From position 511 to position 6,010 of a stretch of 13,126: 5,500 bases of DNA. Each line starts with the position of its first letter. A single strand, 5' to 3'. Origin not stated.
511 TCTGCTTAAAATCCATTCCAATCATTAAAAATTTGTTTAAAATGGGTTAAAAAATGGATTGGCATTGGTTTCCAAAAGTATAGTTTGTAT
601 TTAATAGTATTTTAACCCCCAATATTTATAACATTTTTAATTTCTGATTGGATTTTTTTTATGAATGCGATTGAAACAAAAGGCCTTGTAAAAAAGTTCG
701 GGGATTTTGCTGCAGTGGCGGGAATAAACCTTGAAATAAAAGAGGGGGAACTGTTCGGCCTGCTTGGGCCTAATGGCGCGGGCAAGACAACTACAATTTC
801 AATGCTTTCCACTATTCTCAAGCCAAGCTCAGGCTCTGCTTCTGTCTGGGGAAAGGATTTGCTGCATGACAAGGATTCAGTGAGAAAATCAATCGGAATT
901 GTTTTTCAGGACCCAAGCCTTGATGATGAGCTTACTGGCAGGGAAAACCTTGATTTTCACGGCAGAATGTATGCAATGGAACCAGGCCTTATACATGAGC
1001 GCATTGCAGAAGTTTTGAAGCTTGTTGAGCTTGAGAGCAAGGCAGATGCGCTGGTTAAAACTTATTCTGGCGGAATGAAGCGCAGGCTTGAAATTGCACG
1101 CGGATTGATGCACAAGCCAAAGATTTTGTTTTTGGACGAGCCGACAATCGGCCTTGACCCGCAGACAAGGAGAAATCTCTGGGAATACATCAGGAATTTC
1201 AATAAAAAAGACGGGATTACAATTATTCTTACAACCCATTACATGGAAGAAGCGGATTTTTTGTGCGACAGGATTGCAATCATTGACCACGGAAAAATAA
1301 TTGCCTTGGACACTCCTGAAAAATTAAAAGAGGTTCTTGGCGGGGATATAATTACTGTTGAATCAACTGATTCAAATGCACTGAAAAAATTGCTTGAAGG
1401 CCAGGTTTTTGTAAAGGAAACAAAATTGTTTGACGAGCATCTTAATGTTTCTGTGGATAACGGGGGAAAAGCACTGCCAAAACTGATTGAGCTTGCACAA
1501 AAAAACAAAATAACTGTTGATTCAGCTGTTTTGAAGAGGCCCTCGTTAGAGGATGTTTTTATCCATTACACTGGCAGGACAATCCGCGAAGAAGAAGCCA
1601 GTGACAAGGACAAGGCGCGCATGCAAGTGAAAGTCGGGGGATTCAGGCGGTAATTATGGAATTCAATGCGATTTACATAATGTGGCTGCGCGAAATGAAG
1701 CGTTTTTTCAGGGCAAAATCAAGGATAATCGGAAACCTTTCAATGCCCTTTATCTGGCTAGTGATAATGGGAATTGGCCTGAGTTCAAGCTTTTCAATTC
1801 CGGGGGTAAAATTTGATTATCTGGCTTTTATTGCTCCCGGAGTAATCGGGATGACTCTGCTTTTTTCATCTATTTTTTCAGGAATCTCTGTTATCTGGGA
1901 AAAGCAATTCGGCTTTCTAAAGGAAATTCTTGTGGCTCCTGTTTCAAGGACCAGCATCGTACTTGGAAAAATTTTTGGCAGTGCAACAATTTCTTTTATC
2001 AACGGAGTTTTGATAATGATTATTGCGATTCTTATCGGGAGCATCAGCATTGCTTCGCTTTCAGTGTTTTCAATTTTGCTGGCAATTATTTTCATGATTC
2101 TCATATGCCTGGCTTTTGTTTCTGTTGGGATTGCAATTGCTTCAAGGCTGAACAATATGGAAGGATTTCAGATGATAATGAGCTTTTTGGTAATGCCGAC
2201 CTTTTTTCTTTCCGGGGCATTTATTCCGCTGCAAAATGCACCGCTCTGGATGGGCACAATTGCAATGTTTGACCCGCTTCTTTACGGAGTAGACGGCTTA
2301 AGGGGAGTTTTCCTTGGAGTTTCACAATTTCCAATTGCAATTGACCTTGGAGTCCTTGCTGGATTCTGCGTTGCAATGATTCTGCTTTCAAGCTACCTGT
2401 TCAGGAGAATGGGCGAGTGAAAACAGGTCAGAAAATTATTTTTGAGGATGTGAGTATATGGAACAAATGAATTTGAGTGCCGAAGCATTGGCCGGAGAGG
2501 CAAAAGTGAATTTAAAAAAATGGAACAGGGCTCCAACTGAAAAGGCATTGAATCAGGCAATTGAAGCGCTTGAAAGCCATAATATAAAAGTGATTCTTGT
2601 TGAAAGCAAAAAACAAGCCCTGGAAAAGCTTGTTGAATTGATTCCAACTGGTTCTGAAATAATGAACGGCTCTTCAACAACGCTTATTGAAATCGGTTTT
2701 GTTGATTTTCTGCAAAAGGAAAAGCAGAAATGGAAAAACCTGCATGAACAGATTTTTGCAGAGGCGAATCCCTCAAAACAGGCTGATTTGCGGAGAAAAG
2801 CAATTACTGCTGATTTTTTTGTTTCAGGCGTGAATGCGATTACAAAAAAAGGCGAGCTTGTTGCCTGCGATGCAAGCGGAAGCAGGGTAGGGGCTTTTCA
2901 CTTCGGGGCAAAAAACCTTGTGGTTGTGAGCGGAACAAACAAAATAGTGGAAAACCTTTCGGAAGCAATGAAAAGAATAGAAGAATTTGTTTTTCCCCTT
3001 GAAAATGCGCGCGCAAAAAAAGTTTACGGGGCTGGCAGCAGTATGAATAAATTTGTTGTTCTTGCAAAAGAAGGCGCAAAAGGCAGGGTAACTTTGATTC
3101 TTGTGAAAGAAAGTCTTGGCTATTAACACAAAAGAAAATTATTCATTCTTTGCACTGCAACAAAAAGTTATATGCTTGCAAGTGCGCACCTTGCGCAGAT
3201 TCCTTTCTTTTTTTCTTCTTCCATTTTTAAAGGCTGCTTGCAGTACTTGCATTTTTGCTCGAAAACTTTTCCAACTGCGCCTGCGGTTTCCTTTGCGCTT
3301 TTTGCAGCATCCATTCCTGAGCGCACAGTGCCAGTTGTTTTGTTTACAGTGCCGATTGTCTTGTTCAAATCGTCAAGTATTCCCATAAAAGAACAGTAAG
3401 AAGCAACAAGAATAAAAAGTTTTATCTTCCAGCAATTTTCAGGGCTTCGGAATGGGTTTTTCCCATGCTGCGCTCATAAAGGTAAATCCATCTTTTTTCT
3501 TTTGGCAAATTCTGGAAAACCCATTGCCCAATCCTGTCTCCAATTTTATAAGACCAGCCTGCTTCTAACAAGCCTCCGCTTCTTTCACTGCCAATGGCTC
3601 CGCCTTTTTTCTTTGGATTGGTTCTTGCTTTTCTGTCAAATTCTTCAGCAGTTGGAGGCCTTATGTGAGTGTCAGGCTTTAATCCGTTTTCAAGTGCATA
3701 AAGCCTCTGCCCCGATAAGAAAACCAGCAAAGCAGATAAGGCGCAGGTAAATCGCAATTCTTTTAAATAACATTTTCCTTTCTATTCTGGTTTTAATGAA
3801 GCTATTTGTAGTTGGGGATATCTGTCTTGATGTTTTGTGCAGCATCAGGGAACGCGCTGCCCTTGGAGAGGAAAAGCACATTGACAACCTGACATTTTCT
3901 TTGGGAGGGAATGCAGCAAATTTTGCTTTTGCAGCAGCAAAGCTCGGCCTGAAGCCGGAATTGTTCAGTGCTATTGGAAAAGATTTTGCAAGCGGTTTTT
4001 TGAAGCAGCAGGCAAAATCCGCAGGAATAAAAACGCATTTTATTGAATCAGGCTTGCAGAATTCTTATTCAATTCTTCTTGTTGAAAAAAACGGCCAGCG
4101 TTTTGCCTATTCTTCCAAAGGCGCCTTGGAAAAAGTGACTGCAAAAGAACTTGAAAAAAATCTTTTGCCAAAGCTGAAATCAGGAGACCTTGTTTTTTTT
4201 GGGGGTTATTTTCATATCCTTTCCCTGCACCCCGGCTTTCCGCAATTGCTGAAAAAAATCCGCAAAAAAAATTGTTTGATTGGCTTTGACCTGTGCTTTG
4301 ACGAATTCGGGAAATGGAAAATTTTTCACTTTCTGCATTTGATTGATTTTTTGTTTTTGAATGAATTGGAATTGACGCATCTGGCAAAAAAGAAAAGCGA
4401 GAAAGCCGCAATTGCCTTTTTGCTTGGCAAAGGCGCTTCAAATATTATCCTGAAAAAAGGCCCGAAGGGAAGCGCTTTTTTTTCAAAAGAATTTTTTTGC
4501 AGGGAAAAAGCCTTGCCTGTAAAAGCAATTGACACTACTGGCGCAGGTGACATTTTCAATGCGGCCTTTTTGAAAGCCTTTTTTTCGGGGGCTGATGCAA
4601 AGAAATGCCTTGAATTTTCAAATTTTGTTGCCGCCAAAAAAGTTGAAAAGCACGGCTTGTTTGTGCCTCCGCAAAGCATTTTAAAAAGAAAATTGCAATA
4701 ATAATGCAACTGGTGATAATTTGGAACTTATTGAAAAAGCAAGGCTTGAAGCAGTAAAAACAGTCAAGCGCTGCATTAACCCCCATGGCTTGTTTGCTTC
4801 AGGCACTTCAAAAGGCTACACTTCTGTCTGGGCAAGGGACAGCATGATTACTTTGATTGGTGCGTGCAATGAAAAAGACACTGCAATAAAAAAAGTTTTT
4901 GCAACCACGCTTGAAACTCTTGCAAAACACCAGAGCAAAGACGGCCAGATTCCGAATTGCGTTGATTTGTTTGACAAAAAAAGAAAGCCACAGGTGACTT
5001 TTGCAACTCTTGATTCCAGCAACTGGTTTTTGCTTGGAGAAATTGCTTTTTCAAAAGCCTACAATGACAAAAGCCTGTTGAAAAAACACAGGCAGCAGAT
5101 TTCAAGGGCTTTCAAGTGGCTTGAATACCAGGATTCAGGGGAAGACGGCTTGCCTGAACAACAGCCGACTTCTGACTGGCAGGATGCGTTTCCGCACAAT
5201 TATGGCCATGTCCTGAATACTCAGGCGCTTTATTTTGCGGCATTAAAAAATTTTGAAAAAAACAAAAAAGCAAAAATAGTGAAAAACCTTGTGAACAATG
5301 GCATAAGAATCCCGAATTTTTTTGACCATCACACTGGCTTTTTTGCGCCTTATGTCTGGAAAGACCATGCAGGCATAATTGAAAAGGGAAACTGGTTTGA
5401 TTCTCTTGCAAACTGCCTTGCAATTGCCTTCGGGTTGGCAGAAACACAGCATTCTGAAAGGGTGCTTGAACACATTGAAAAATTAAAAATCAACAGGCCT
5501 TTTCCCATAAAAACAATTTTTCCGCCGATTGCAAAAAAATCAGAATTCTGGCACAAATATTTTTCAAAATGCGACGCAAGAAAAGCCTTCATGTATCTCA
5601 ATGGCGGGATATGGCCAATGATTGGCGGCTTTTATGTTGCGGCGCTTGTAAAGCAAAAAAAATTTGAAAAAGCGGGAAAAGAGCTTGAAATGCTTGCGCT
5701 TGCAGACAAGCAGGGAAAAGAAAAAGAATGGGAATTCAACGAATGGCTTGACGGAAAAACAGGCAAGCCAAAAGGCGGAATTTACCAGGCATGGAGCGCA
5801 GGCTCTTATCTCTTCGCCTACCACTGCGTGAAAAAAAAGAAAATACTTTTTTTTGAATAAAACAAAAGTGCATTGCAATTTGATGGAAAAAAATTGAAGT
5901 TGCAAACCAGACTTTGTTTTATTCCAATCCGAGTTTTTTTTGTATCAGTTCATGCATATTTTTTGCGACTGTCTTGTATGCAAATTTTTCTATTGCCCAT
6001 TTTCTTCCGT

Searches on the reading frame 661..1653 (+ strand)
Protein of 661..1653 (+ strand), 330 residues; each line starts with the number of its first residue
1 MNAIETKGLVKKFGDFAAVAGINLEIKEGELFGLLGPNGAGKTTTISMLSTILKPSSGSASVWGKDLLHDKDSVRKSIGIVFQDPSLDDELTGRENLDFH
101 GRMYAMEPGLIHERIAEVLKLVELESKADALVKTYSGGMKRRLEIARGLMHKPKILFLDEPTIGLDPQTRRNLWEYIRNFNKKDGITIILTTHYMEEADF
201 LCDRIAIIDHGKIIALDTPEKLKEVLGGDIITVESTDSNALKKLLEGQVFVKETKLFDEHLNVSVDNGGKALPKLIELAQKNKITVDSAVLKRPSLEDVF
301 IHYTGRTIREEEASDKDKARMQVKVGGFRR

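Call 64: search_protein_families(library=pfam, proteins=[window:661-1653:+], max_evalue=0.001)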
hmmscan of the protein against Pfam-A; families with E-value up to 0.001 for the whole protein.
window:661-1653:+ (330 aa): 5 families
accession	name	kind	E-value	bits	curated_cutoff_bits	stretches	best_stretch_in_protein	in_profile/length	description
PF00005.33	ABC_tran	-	1.7e-34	119.8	25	1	21-162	3-136/137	ABC transporter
PF13304.12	AAA_21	-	2.4e-11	44.7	27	1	151-193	257-298/304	AAA domain, putative AbiEii toxin, Type IV TA system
PF13732.12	DrrA1-3_C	-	4.2e-11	43.8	27.4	1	218-304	2-81/81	ATP-binding protein DrrA1-3-like, C-terminal domain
PF13175.12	AAA_15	-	1.1e-05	25.7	32.1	0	151-193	327-369/374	AAA ATPase domain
PF00004.35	AAA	-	0.00071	20.5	21.2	0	34-54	3-23/131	ATPase family associated with various cellular activities (AAA)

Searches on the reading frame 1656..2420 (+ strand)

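Call 64: search_protein_families(library=pfam, proteins=[window:1656-2420:+], max_evalue=0.001)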
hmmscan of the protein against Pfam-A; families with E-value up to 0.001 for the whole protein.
window:1656-2420:+ (254 aa): 5 families
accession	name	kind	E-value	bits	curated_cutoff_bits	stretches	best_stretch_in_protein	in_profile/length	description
PF01061.29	ABC2_membrane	-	6.7e-33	114.4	26.9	1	5-220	2-211/211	ABC-2 type transporter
PF12698.13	ABC2_membrane_3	-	4.9e-17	62.5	31.6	1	55-246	160-346/347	ABC-2 family transporter protein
PF03379.19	CcmB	-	6.3e-06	26.2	24.9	1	11-182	6-166/215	CcmB protein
PF12730.13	ABC2_membrane_4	-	4.2e-05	24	27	1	27-177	22-173/179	ABC-2 family transporter protein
PF12679.13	ABC2_membrane_2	-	0.00033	20.5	27.2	1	71-252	82-281/283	ABC-2 family transporter protein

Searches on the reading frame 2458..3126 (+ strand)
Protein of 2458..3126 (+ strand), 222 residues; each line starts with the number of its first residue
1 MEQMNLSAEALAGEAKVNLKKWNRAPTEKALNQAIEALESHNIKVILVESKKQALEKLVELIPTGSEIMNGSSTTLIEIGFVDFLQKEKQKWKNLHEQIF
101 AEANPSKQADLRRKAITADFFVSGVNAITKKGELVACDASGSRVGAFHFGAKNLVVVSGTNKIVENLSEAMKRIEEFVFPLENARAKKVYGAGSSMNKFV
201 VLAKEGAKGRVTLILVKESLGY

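Call 64: search_protein_families(library=pfam, proteins=[window:2458-3126:+], max_evalue=0.001)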
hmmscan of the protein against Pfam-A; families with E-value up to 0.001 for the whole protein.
window:2458-3126:+ (222 aa): 1 family
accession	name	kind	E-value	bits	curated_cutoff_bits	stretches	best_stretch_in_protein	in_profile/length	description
PF02589.21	LUD_dom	-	1.1e-35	123.5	22.6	1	32-215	2-188/189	LUD domain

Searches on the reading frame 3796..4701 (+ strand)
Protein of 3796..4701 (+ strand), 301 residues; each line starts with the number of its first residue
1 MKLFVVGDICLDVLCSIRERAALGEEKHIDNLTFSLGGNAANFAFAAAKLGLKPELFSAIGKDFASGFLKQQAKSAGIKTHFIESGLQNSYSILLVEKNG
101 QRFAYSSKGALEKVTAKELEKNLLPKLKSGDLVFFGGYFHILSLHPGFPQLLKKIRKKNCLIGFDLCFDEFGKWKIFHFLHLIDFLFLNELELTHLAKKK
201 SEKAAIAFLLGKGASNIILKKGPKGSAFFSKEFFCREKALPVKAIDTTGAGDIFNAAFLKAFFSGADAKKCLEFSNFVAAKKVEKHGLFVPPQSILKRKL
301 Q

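Call 64: search_protein_families(library=pfam, proteins=[window:3796-4701:+], max_evalue=0.001)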
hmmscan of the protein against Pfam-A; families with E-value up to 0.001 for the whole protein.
window:3796-4701:+ (301 aa): 1 family
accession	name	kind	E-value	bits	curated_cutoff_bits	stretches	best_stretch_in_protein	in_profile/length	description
PF00294.29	PfkB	-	2.1e-49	168.9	25.8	1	3-288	4-295/302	pfkB family carbohydrate kinase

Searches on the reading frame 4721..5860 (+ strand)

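Call 64: search_protein_families(library=pfam, proteins=[window:4721-5860:+], max_evalue=0.001)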
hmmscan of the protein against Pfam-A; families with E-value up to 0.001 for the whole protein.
window:4721-5860:+ (379 aa): 4 families
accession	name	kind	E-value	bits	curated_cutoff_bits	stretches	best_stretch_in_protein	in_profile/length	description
PF12899.13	Glyco_hydro_100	-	6.9e-15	55.1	23.6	1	226-371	290-433/435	Alkaline and neutral invertase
PF06202.20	GDE_C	-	7.1e-13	48.7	21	1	35-362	26-364/367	Amylo-alpha-1,6-glucosidase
PF22422.2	MGH1-like_GH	-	3.5e-08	33.8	27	1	226-359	238-356/356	Mannosylglycerate hydrolase MGH1-like glycoside hydrolase domain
PF17389.8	Bac_rhamnosid6H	-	9.4e-05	22.3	24.5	1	56-254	61-252/339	Bacterial alpha-L-rhamnosidase 6 hairpin glycosidase domain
